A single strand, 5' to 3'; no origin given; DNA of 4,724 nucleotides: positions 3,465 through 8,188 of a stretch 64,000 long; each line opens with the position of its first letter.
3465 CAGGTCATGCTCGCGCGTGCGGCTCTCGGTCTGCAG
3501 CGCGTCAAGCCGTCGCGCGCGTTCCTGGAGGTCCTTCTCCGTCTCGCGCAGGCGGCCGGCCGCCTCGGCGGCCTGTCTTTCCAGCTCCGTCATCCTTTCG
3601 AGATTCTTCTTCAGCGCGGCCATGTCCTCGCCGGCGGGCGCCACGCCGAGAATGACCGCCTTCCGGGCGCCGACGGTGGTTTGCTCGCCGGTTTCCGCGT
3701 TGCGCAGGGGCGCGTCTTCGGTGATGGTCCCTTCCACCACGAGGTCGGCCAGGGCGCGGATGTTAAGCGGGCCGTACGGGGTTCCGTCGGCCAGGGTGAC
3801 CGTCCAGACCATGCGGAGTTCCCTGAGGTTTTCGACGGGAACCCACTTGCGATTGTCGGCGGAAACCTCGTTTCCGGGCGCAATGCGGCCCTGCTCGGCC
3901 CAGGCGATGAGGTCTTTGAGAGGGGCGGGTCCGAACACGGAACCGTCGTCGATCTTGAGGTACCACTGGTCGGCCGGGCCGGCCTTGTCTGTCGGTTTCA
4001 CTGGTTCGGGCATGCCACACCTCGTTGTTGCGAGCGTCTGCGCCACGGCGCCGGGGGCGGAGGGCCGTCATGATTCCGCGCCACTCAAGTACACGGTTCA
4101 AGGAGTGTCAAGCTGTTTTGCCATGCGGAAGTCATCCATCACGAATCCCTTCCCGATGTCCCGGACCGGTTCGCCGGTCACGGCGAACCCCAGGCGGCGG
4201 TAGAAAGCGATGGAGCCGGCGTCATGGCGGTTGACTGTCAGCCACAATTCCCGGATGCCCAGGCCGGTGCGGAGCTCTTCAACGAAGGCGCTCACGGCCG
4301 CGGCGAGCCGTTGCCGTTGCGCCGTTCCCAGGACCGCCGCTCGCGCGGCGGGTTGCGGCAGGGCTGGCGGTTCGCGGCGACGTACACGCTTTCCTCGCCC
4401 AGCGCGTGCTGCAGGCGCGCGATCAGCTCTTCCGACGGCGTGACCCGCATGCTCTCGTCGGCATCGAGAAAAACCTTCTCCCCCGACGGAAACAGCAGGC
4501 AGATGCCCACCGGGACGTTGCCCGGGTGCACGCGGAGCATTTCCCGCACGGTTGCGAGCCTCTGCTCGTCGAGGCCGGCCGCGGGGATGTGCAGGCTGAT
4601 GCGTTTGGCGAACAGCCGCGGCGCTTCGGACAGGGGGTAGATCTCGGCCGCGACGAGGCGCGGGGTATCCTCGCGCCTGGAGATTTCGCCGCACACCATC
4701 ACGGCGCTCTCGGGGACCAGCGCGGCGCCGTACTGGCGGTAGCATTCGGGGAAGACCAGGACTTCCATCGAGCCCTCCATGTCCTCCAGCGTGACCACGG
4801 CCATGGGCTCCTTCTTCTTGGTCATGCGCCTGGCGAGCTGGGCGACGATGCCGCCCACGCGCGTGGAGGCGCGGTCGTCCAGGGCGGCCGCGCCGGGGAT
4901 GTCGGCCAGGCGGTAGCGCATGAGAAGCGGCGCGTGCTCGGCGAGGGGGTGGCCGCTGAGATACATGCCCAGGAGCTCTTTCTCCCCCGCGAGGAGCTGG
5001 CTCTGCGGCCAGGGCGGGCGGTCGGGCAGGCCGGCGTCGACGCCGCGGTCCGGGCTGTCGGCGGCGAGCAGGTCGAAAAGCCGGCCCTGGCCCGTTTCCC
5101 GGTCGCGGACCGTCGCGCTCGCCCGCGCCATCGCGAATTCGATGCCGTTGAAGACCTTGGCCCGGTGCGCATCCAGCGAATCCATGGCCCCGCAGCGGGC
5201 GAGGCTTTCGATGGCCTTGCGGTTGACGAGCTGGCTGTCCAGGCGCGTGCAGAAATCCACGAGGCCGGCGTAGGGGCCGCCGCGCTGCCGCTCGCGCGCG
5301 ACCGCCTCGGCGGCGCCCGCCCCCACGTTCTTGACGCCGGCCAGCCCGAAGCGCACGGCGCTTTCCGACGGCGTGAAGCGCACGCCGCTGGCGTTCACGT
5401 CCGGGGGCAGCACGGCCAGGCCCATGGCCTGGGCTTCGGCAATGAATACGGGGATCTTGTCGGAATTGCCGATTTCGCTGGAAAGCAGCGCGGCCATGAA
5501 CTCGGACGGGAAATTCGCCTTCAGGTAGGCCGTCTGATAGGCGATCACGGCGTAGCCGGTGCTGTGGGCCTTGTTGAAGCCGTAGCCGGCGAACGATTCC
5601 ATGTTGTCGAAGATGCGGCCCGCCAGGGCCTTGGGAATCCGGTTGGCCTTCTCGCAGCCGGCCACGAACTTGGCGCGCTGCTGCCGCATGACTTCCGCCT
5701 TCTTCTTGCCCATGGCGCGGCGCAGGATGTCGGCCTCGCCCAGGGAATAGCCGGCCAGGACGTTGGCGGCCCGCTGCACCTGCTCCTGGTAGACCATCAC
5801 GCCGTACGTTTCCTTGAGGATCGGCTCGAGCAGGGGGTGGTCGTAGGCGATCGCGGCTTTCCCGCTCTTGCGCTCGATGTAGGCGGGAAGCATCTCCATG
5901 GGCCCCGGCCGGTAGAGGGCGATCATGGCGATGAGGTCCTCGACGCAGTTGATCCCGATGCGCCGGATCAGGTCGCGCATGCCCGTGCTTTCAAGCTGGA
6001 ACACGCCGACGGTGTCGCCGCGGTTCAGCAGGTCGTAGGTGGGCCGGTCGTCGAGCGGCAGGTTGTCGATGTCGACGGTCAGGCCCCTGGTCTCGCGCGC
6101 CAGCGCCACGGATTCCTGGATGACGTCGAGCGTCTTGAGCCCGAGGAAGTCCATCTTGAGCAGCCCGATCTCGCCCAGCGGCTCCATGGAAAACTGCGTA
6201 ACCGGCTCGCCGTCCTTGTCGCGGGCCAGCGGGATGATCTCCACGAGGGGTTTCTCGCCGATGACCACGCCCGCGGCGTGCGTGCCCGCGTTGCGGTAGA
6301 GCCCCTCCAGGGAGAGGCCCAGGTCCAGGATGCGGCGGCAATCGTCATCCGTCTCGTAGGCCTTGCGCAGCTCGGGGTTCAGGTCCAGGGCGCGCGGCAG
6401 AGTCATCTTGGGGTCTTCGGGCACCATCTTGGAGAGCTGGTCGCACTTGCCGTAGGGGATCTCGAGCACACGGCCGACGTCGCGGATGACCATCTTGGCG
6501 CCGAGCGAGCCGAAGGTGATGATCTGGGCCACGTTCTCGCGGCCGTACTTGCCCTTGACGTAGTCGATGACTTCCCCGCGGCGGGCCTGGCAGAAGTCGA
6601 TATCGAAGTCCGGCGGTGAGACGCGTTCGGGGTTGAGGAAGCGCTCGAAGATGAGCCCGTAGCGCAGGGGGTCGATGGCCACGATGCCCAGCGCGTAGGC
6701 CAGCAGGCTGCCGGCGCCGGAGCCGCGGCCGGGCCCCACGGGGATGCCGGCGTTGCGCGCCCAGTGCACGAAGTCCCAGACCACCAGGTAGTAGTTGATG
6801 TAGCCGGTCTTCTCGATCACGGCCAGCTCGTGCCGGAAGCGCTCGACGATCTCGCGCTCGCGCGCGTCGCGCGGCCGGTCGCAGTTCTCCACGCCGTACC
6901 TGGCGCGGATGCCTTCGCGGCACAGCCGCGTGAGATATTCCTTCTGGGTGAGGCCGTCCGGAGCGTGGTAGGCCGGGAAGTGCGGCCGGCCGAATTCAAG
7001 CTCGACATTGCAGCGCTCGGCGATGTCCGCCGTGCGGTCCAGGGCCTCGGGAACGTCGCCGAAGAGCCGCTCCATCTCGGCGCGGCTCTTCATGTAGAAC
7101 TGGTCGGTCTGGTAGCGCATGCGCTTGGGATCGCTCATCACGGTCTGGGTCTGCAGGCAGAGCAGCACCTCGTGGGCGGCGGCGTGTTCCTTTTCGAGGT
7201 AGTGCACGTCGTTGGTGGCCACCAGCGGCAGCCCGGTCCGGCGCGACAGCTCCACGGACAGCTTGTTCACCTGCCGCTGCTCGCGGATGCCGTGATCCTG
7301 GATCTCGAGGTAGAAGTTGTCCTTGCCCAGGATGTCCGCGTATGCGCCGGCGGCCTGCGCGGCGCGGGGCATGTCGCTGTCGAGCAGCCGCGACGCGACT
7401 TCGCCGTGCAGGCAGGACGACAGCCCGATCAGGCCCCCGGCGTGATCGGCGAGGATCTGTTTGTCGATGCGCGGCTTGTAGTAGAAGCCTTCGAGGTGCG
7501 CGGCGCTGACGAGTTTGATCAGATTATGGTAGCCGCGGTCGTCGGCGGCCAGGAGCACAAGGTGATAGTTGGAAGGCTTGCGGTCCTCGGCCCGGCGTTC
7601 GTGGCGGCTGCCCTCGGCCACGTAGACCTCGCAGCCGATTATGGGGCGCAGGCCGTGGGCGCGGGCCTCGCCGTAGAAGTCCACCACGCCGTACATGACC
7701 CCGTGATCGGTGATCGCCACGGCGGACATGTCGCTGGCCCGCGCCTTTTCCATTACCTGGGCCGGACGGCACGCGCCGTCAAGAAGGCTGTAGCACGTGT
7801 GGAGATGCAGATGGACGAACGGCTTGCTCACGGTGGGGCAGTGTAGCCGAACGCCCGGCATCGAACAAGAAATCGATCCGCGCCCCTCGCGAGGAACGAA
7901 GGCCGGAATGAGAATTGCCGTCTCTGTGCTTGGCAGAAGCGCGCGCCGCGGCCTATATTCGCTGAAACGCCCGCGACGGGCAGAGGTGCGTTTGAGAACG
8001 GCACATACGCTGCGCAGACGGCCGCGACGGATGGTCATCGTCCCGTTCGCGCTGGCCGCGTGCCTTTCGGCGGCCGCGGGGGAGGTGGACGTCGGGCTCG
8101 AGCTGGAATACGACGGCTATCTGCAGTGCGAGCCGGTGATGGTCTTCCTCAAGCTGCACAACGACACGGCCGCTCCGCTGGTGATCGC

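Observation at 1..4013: Unlisted >1300-aa coiled-coil protein with tandem N-terminal GYF-like (DUF4339) domains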

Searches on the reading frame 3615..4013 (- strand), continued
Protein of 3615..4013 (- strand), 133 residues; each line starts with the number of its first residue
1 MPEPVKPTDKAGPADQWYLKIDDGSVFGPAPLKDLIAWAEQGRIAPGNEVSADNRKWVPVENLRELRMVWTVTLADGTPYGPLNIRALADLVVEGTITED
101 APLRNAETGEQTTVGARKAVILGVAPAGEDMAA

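Call 68: search_protein_families(library=pfam, proteins=[L011:4736-6562:-, L012:6440-8266:-, L021:8057-9817:-, L013:8696-9586:-, L014:5164-6957:+, L018:8530-9660:+, L018:6577-8457:+, L014:6984-7712:-], max_evalue=0.00001)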
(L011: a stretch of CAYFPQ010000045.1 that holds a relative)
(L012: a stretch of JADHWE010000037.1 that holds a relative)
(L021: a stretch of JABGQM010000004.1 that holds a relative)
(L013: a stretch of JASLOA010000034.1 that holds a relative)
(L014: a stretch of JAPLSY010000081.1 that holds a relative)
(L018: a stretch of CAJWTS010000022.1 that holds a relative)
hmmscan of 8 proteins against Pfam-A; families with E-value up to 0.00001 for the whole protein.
L011:4736-6562:- (608 aa): 2 families
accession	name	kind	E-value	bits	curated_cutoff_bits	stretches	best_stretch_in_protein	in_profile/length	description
PF02574.22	S-methyl_trans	-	5.2e-69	233.7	22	1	13-286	1-283/283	Homocysteine S-methyltransferase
PF02219.23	MTHFR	-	5.2e-39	134.7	24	1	320-588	3-264/287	Methylenetetrahydrofolate reductase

L012:6440-8266:- (608 aa): 2 families
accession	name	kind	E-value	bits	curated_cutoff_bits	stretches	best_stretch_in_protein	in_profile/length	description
PF02574.22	S-methyl_trans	-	3.1e-69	234.4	22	1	13-286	1-283/283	Homocysteine S-methyltransferase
PF02219.23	MTHFR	-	5.4e-37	128.1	24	1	319-587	2-263/287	Methylenetetrahydrofolate reductase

L021:8057-9817:- (586 aa): 2 families
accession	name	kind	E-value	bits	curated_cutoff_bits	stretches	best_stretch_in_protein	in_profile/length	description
PF00890.30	FAD_binding_2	-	1.5e-84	285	20.4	1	45-435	1-414/414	FAD binding domain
PF02910.25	Succ_DH_flav_C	-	1.7e-12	47.8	20.8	1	484-563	2-87/130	Fumarate reductase flavoprotein C-term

L013:8696-9586:- (296 aa): 2 families
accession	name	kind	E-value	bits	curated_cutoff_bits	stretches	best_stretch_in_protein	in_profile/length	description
PF04542.20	Sigma70_r2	-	6.6e-08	32.7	24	1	49-129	1-69/71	Sigma-70 region 2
PF04545.22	Sigma70_r4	-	2.7e-06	27.2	24.1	1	227-277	2-50/50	Sigma-70, region 4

L014:5164-6957:+ (597 aa): 0 families

L018:8530-9660:+ (376 aa): 1 family
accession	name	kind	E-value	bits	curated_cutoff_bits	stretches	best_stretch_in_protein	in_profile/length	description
PF00266.25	Aminotran_5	-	4.5e-74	250.1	21.5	1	5-365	1-371/371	Aminotransferase class-V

L018:6577-8457:+ (626 aa): 0 families

L014:6984-7712:- (242 aa): 1 family
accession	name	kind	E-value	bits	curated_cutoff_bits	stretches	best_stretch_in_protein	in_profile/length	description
PF01725.21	Ham1p_like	-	6e-63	212.5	22.5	1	25-215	1-184/186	Ham1 family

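Call 81: search_protein_families(library=ncbifam, proteins=[L003:14820-15653:+, L006:17544-18359:+, L003:15640-16209:-, L003:14174-14803:+], max_evalue=0.01)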
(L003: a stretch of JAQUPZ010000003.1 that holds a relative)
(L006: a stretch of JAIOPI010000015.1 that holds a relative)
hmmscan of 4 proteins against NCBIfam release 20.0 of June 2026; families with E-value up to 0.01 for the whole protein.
L003:14820-15653:+ (277 aa): 0 families

L006:17544-18359:+ (271 aa): 4 families
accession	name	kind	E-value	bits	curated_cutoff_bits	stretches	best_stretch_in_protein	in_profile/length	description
NF038218.1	IcmG_DotF_IVB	equivalog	0.00038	20.2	200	1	61-219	41-198/266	type IVB secretion system protein IcmG/DotF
NF009344.0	PRK12705.1-1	equivalog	0.0036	16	831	1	75-188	2-114/572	hypothetical protein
TIGR02168.1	SMC_prok_B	equivalog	0.0047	14.7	567.35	1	102-198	742-837/1181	chromosome segregation protein SMC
TIGR02169.1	SMC_prok_A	equivalog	0.0068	14.1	729.4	1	101-189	427-514/1165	chromosome segregation protein SMC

L003:15640-16209:- (189 aa): 26 families (the best 25 are shown)
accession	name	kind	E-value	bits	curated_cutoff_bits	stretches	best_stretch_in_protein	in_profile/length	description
NF045487.1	ASRP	equivalog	2.2e-06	26.6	300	1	32-115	309-389/593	archaea-specific SMC-related protein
TIGR02907.1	spore_VI_D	equivalog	5.3e-06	26.2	169.85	1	146-188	303-344/344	stage VI sporulation protein D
NF040883.1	amid_act_ActS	equivalog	6.5e-06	25.6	375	1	127-187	22-78/242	amidase activator ActS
NF047515.1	SpiroCoCo_C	equivalog_domain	7.1e-05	22.1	125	1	37-140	138-231/313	SpiroCoCo family coiled-coil protein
NF003034.1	PRK03918.1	equivalog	7.1e-05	21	700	1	27-114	193-278/878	DNA double-strand break repair ATPase Rad50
NF008050.0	PRK10783.1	equivalog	8.2e-05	21.1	508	1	141-187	342-387/457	murein transglycosylase D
NF052398.1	Agg_Promo_Fact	equivalog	9e-05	22.7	170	1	143-188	29-74/202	aggregation-promoting factor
NF053563.1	Rkd4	equivalog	9.4e-05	20.7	860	1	37-124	445-533/747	arcadin-4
TIGR02899.1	spore_safA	subfamily_domain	0.00011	22.1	67.85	1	147-188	1-43/44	SafA/ExsA family spore coat assembly protein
NF050804.1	CellDivDipMCaul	equivalog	0.00013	20.9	900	1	145-188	136-230/634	cell division endopeptidase DipM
TIGR00344.1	alaS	equivalog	0.0002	19.8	457.05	1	34-121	716-799/847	alanine--tRNA ligase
NF042955.1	Ppl_antiphage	equivalog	0.00026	19.1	1000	1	21-114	450-541/882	anti-phage protein Ppl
TIGR04523.1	Mplasa_alph_rch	subfamily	0.00043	18.3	270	1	37-110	422-597/745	helix-rich protein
NF038218.1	IcmG_DotF_IVB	equivalog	0.00059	19.6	200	1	47-129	116-193/266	type IVB secretion system protein IcmG/DotF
TIGR02168.1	SMC_prok_B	equivalog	0.0007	17.4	567.35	1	32-113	733-985/1181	chromosome segregation protein SMC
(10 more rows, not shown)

L003:14174-14803:+ (210 aa): 1 family
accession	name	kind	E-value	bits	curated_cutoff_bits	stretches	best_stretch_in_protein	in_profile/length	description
NF008438.0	PRK11281.1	equivalog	0.0012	16.7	991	1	4-117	54-158/1113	mechanosensitive channel MscK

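Call 82: predict_structure(alignment_id=A4)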
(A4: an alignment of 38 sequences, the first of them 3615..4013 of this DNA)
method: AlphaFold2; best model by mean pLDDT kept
length: 133 residues; sequences in the alignment: 38
mean_pLDDT: 85.7   pTM: 0.70
mean pLDDT of the five models: 85.7, 85.5, 84.8, 84.4, 83.7
residues with pLDDT >= 90: 100; 70-90: 10; 50-70: 15; < 50: 8
segments of 3 or more residues with pLDDT < 50: 7-10
pLDDT, mean of each block of 10 residues (from residue 1): 51 77 92 93 93 94 93 93 93 91 94 94 67 48
secondary structure, 60 per line:
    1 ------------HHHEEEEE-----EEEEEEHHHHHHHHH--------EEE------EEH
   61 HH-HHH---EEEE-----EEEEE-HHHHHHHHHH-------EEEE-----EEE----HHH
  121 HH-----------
elements in order: E16-20 E26-31 H32-40 E49-51 E70-73 E79-83 H85-94 E102-105 E111-113 H118-122

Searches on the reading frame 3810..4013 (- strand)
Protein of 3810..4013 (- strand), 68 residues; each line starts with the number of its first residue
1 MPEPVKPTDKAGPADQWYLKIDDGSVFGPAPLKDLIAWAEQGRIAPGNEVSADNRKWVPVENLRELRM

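Call 10: search_protein_families(library=pfam, proteins=[window:3810-4013:-], max_evalue=10)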
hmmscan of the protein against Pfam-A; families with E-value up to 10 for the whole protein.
seq(68 aa): 1 family
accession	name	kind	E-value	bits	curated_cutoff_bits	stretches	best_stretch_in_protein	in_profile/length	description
PF14237.11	GYF_2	-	6.1e-06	26.4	25.8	1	17-66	1-50/50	GYF domain 2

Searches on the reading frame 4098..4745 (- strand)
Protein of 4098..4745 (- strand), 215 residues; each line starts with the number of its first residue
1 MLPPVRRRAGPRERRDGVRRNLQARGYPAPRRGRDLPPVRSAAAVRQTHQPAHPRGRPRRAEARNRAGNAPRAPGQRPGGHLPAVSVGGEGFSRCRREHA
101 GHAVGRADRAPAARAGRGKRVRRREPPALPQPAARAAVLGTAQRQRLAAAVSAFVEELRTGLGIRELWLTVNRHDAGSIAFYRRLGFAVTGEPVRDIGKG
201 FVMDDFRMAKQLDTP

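Call 12: search_protein_families(library=pfam, proteins=[window:4098-4745:-], max_evalue=0.01)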
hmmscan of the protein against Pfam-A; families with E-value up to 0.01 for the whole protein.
window:4098-4745:- (215 aa): 2 families
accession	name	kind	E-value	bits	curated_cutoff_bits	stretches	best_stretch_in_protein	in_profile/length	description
PF00583.31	Acetyltransf_1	-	0.00023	21.9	20.7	1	137-187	66-116/116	Acetyltransferase (GNAT) family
PF13508.13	Acetyltransf_7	-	0.0054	17.5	27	1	135-188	33-83/84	Acetyltransferase (GNAT) domain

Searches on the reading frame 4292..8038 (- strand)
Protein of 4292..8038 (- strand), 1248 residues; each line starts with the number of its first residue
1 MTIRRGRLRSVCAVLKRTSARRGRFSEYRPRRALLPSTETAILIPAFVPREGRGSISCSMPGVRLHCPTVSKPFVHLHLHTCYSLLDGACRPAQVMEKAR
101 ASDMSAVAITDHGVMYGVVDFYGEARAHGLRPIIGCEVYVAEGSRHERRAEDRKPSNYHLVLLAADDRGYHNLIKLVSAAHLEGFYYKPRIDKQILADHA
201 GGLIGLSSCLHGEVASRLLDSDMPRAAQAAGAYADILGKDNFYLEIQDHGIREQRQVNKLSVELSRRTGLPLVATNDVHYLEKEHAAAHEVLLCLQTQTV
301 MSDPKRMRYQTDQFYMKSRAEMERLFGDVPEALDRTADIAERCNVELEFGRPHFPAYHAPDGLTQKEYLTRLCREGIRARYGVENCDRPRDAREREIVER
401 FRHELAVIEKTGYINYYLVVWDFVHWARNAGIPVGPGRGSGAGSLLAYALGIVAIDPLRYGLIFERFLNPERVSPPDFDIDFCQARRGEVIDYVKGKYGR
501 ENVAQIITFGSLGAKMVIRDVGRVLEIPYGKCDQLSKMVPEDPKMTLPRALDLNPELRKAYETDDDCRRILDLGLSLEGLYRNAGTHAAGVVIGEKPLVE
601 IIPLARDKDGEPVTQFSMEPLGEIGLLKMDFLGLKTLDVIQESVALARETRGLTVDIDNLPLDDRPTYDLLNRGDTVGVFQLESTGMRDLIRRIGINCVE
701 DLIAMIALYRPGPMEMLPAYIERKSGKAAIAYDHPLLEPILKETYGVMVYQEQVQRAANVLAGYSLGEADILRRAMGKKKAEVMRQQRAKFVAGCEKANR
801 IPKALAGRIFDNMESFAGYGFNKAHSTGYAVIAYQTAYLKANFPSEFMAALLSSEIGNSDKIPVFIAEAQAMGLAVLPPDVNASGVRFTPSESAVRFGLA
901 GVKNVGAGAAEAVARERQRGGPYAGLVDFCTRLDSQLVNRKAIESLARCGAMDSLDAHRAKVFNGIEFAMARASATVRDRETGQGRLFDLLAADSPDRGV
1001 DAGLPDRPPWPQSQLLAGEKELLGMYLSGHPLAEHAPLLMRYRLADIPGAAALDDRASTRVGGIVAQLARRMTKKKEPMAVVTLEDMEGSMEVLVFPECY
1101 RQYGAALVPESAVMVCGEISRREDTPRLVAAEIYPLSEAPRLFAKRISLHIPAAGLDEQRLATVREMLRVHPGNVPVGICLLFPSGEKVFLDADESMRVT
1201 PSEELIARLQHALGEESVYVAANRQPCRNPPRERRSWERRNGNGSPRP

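Call 6: search_protein_families(library=ncbifam, proteins=[window:4292-8038:-], max_evalue=0.1)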
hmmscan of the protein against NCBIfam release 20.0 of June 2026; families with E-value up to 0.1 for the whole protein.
window:4292-8038:- (1248 aa): 18 families
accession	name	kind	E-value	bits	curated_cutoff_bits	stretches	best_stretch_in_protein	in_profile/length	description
NF005298.0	PRK06826.1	equivalog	0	1461.2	1260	1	72-1220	3-1150/1151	DNA polymerase III subunit alpha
NF004226.0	PRK05673.1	equivalog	0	1424.4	1002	1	72-1218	4-1143/1146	DNA polymerase III subunit alpha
TIGR00594.1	polc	superfamily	0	1300.7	434.35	1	74-1096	1-1022/1022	DNA polymerase III subunit alpha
NF005617.0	PRK07374.1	equivalog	0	1102.3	1653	1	74-1138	3-1082/1170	DNA polymerase III subunit alpha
NF005377.0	PRK06920.1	equivalog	5e-304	1011.4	1806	1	73-1220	2-1106/1108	DNA polymerase III subunit alpha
NF007079.0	PRK09532.1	equivalog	4.3e-226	753.1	1525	1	74-822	3-777/876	DNA polymerase III subunit alpha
NF004225.0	PRK05672.1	subfamily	1.1e-197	659.4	939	1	72-1139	4-1035/1047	error-prone DNA polymerase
NF005516.0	PRK07135.1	equivalog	1.8e-190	635.5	1084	2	326-1101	188-942/974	DNA polymerase III DnaE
NF004550.0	PRK05898.1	equivalog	1.7e-181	605.8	1182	2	273-970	138-824/971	DNA polymerase III subunit alpha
NF005582.0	PRK07279.1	equivalog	2e-172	575.7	1279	2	270-1179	148-997/1033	DNA polymerase III subunit alpha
NF005616.0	PRK07373.1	equivalog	8.5e-84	281.6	646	1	817-1177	34-402/449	DNA polymerase III subunit alpha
NF001688.0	PRK00448.1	equivalog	6.9e-40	136.5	873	3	153-459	610-914/1445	PolC-type DNA polymerase III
TIGR01405.1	polC_Gram_pos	equivalog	4.3e-34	117.5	1043.45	3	153-458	376-678/1211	DNA polymerase III subunit alpha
NF041577.1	nside_bi_sphtase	equivalog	2.7e-07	30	400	1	75-141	4-68/276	3',5'-nucleoside bisphosphate phosphatase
NF038032.1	CehA_McbA_metalo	domain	6.4e-05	22.5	80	1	77-138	7-67/315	CehA/McbA family metallohydrolase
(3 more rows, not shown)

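Call 12: search_protein_families(library=pfam, proteins=[window:4292-8038:-], max_evalue=0.01)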
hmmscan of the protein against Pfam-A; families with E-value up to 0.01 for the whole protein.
window:4292-8038:- (1248 aa): 5 families
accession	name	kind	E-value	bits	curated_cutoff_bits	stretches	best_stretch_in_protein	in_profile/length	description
PF07733.18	DNA_pol3_alpha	-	1.4e-97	326.8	23.9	1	367-633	1-260/260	Bacterial DNA polymerase III alpha NTPase domain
PF17657.6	DNA_pol3_finger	-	3.8e-61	205.7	22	1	636-798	1-165/166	Bacterial DNA polymerase III alpha subunit finger domain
PF02811.25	PHP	-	1.7e-55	188.3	26.4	1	76-249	1-164/164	PHP domain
PF14579.12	HHH_6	-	1.5e-27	96.1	25.6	1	873-961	1-89/90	Helix-hairpin-helix motif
PF01336.31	tRNA_anti-codon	-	6.4e-10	39.3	27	1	1063-1136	5-75/75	OB-fold nucleic acid binding domain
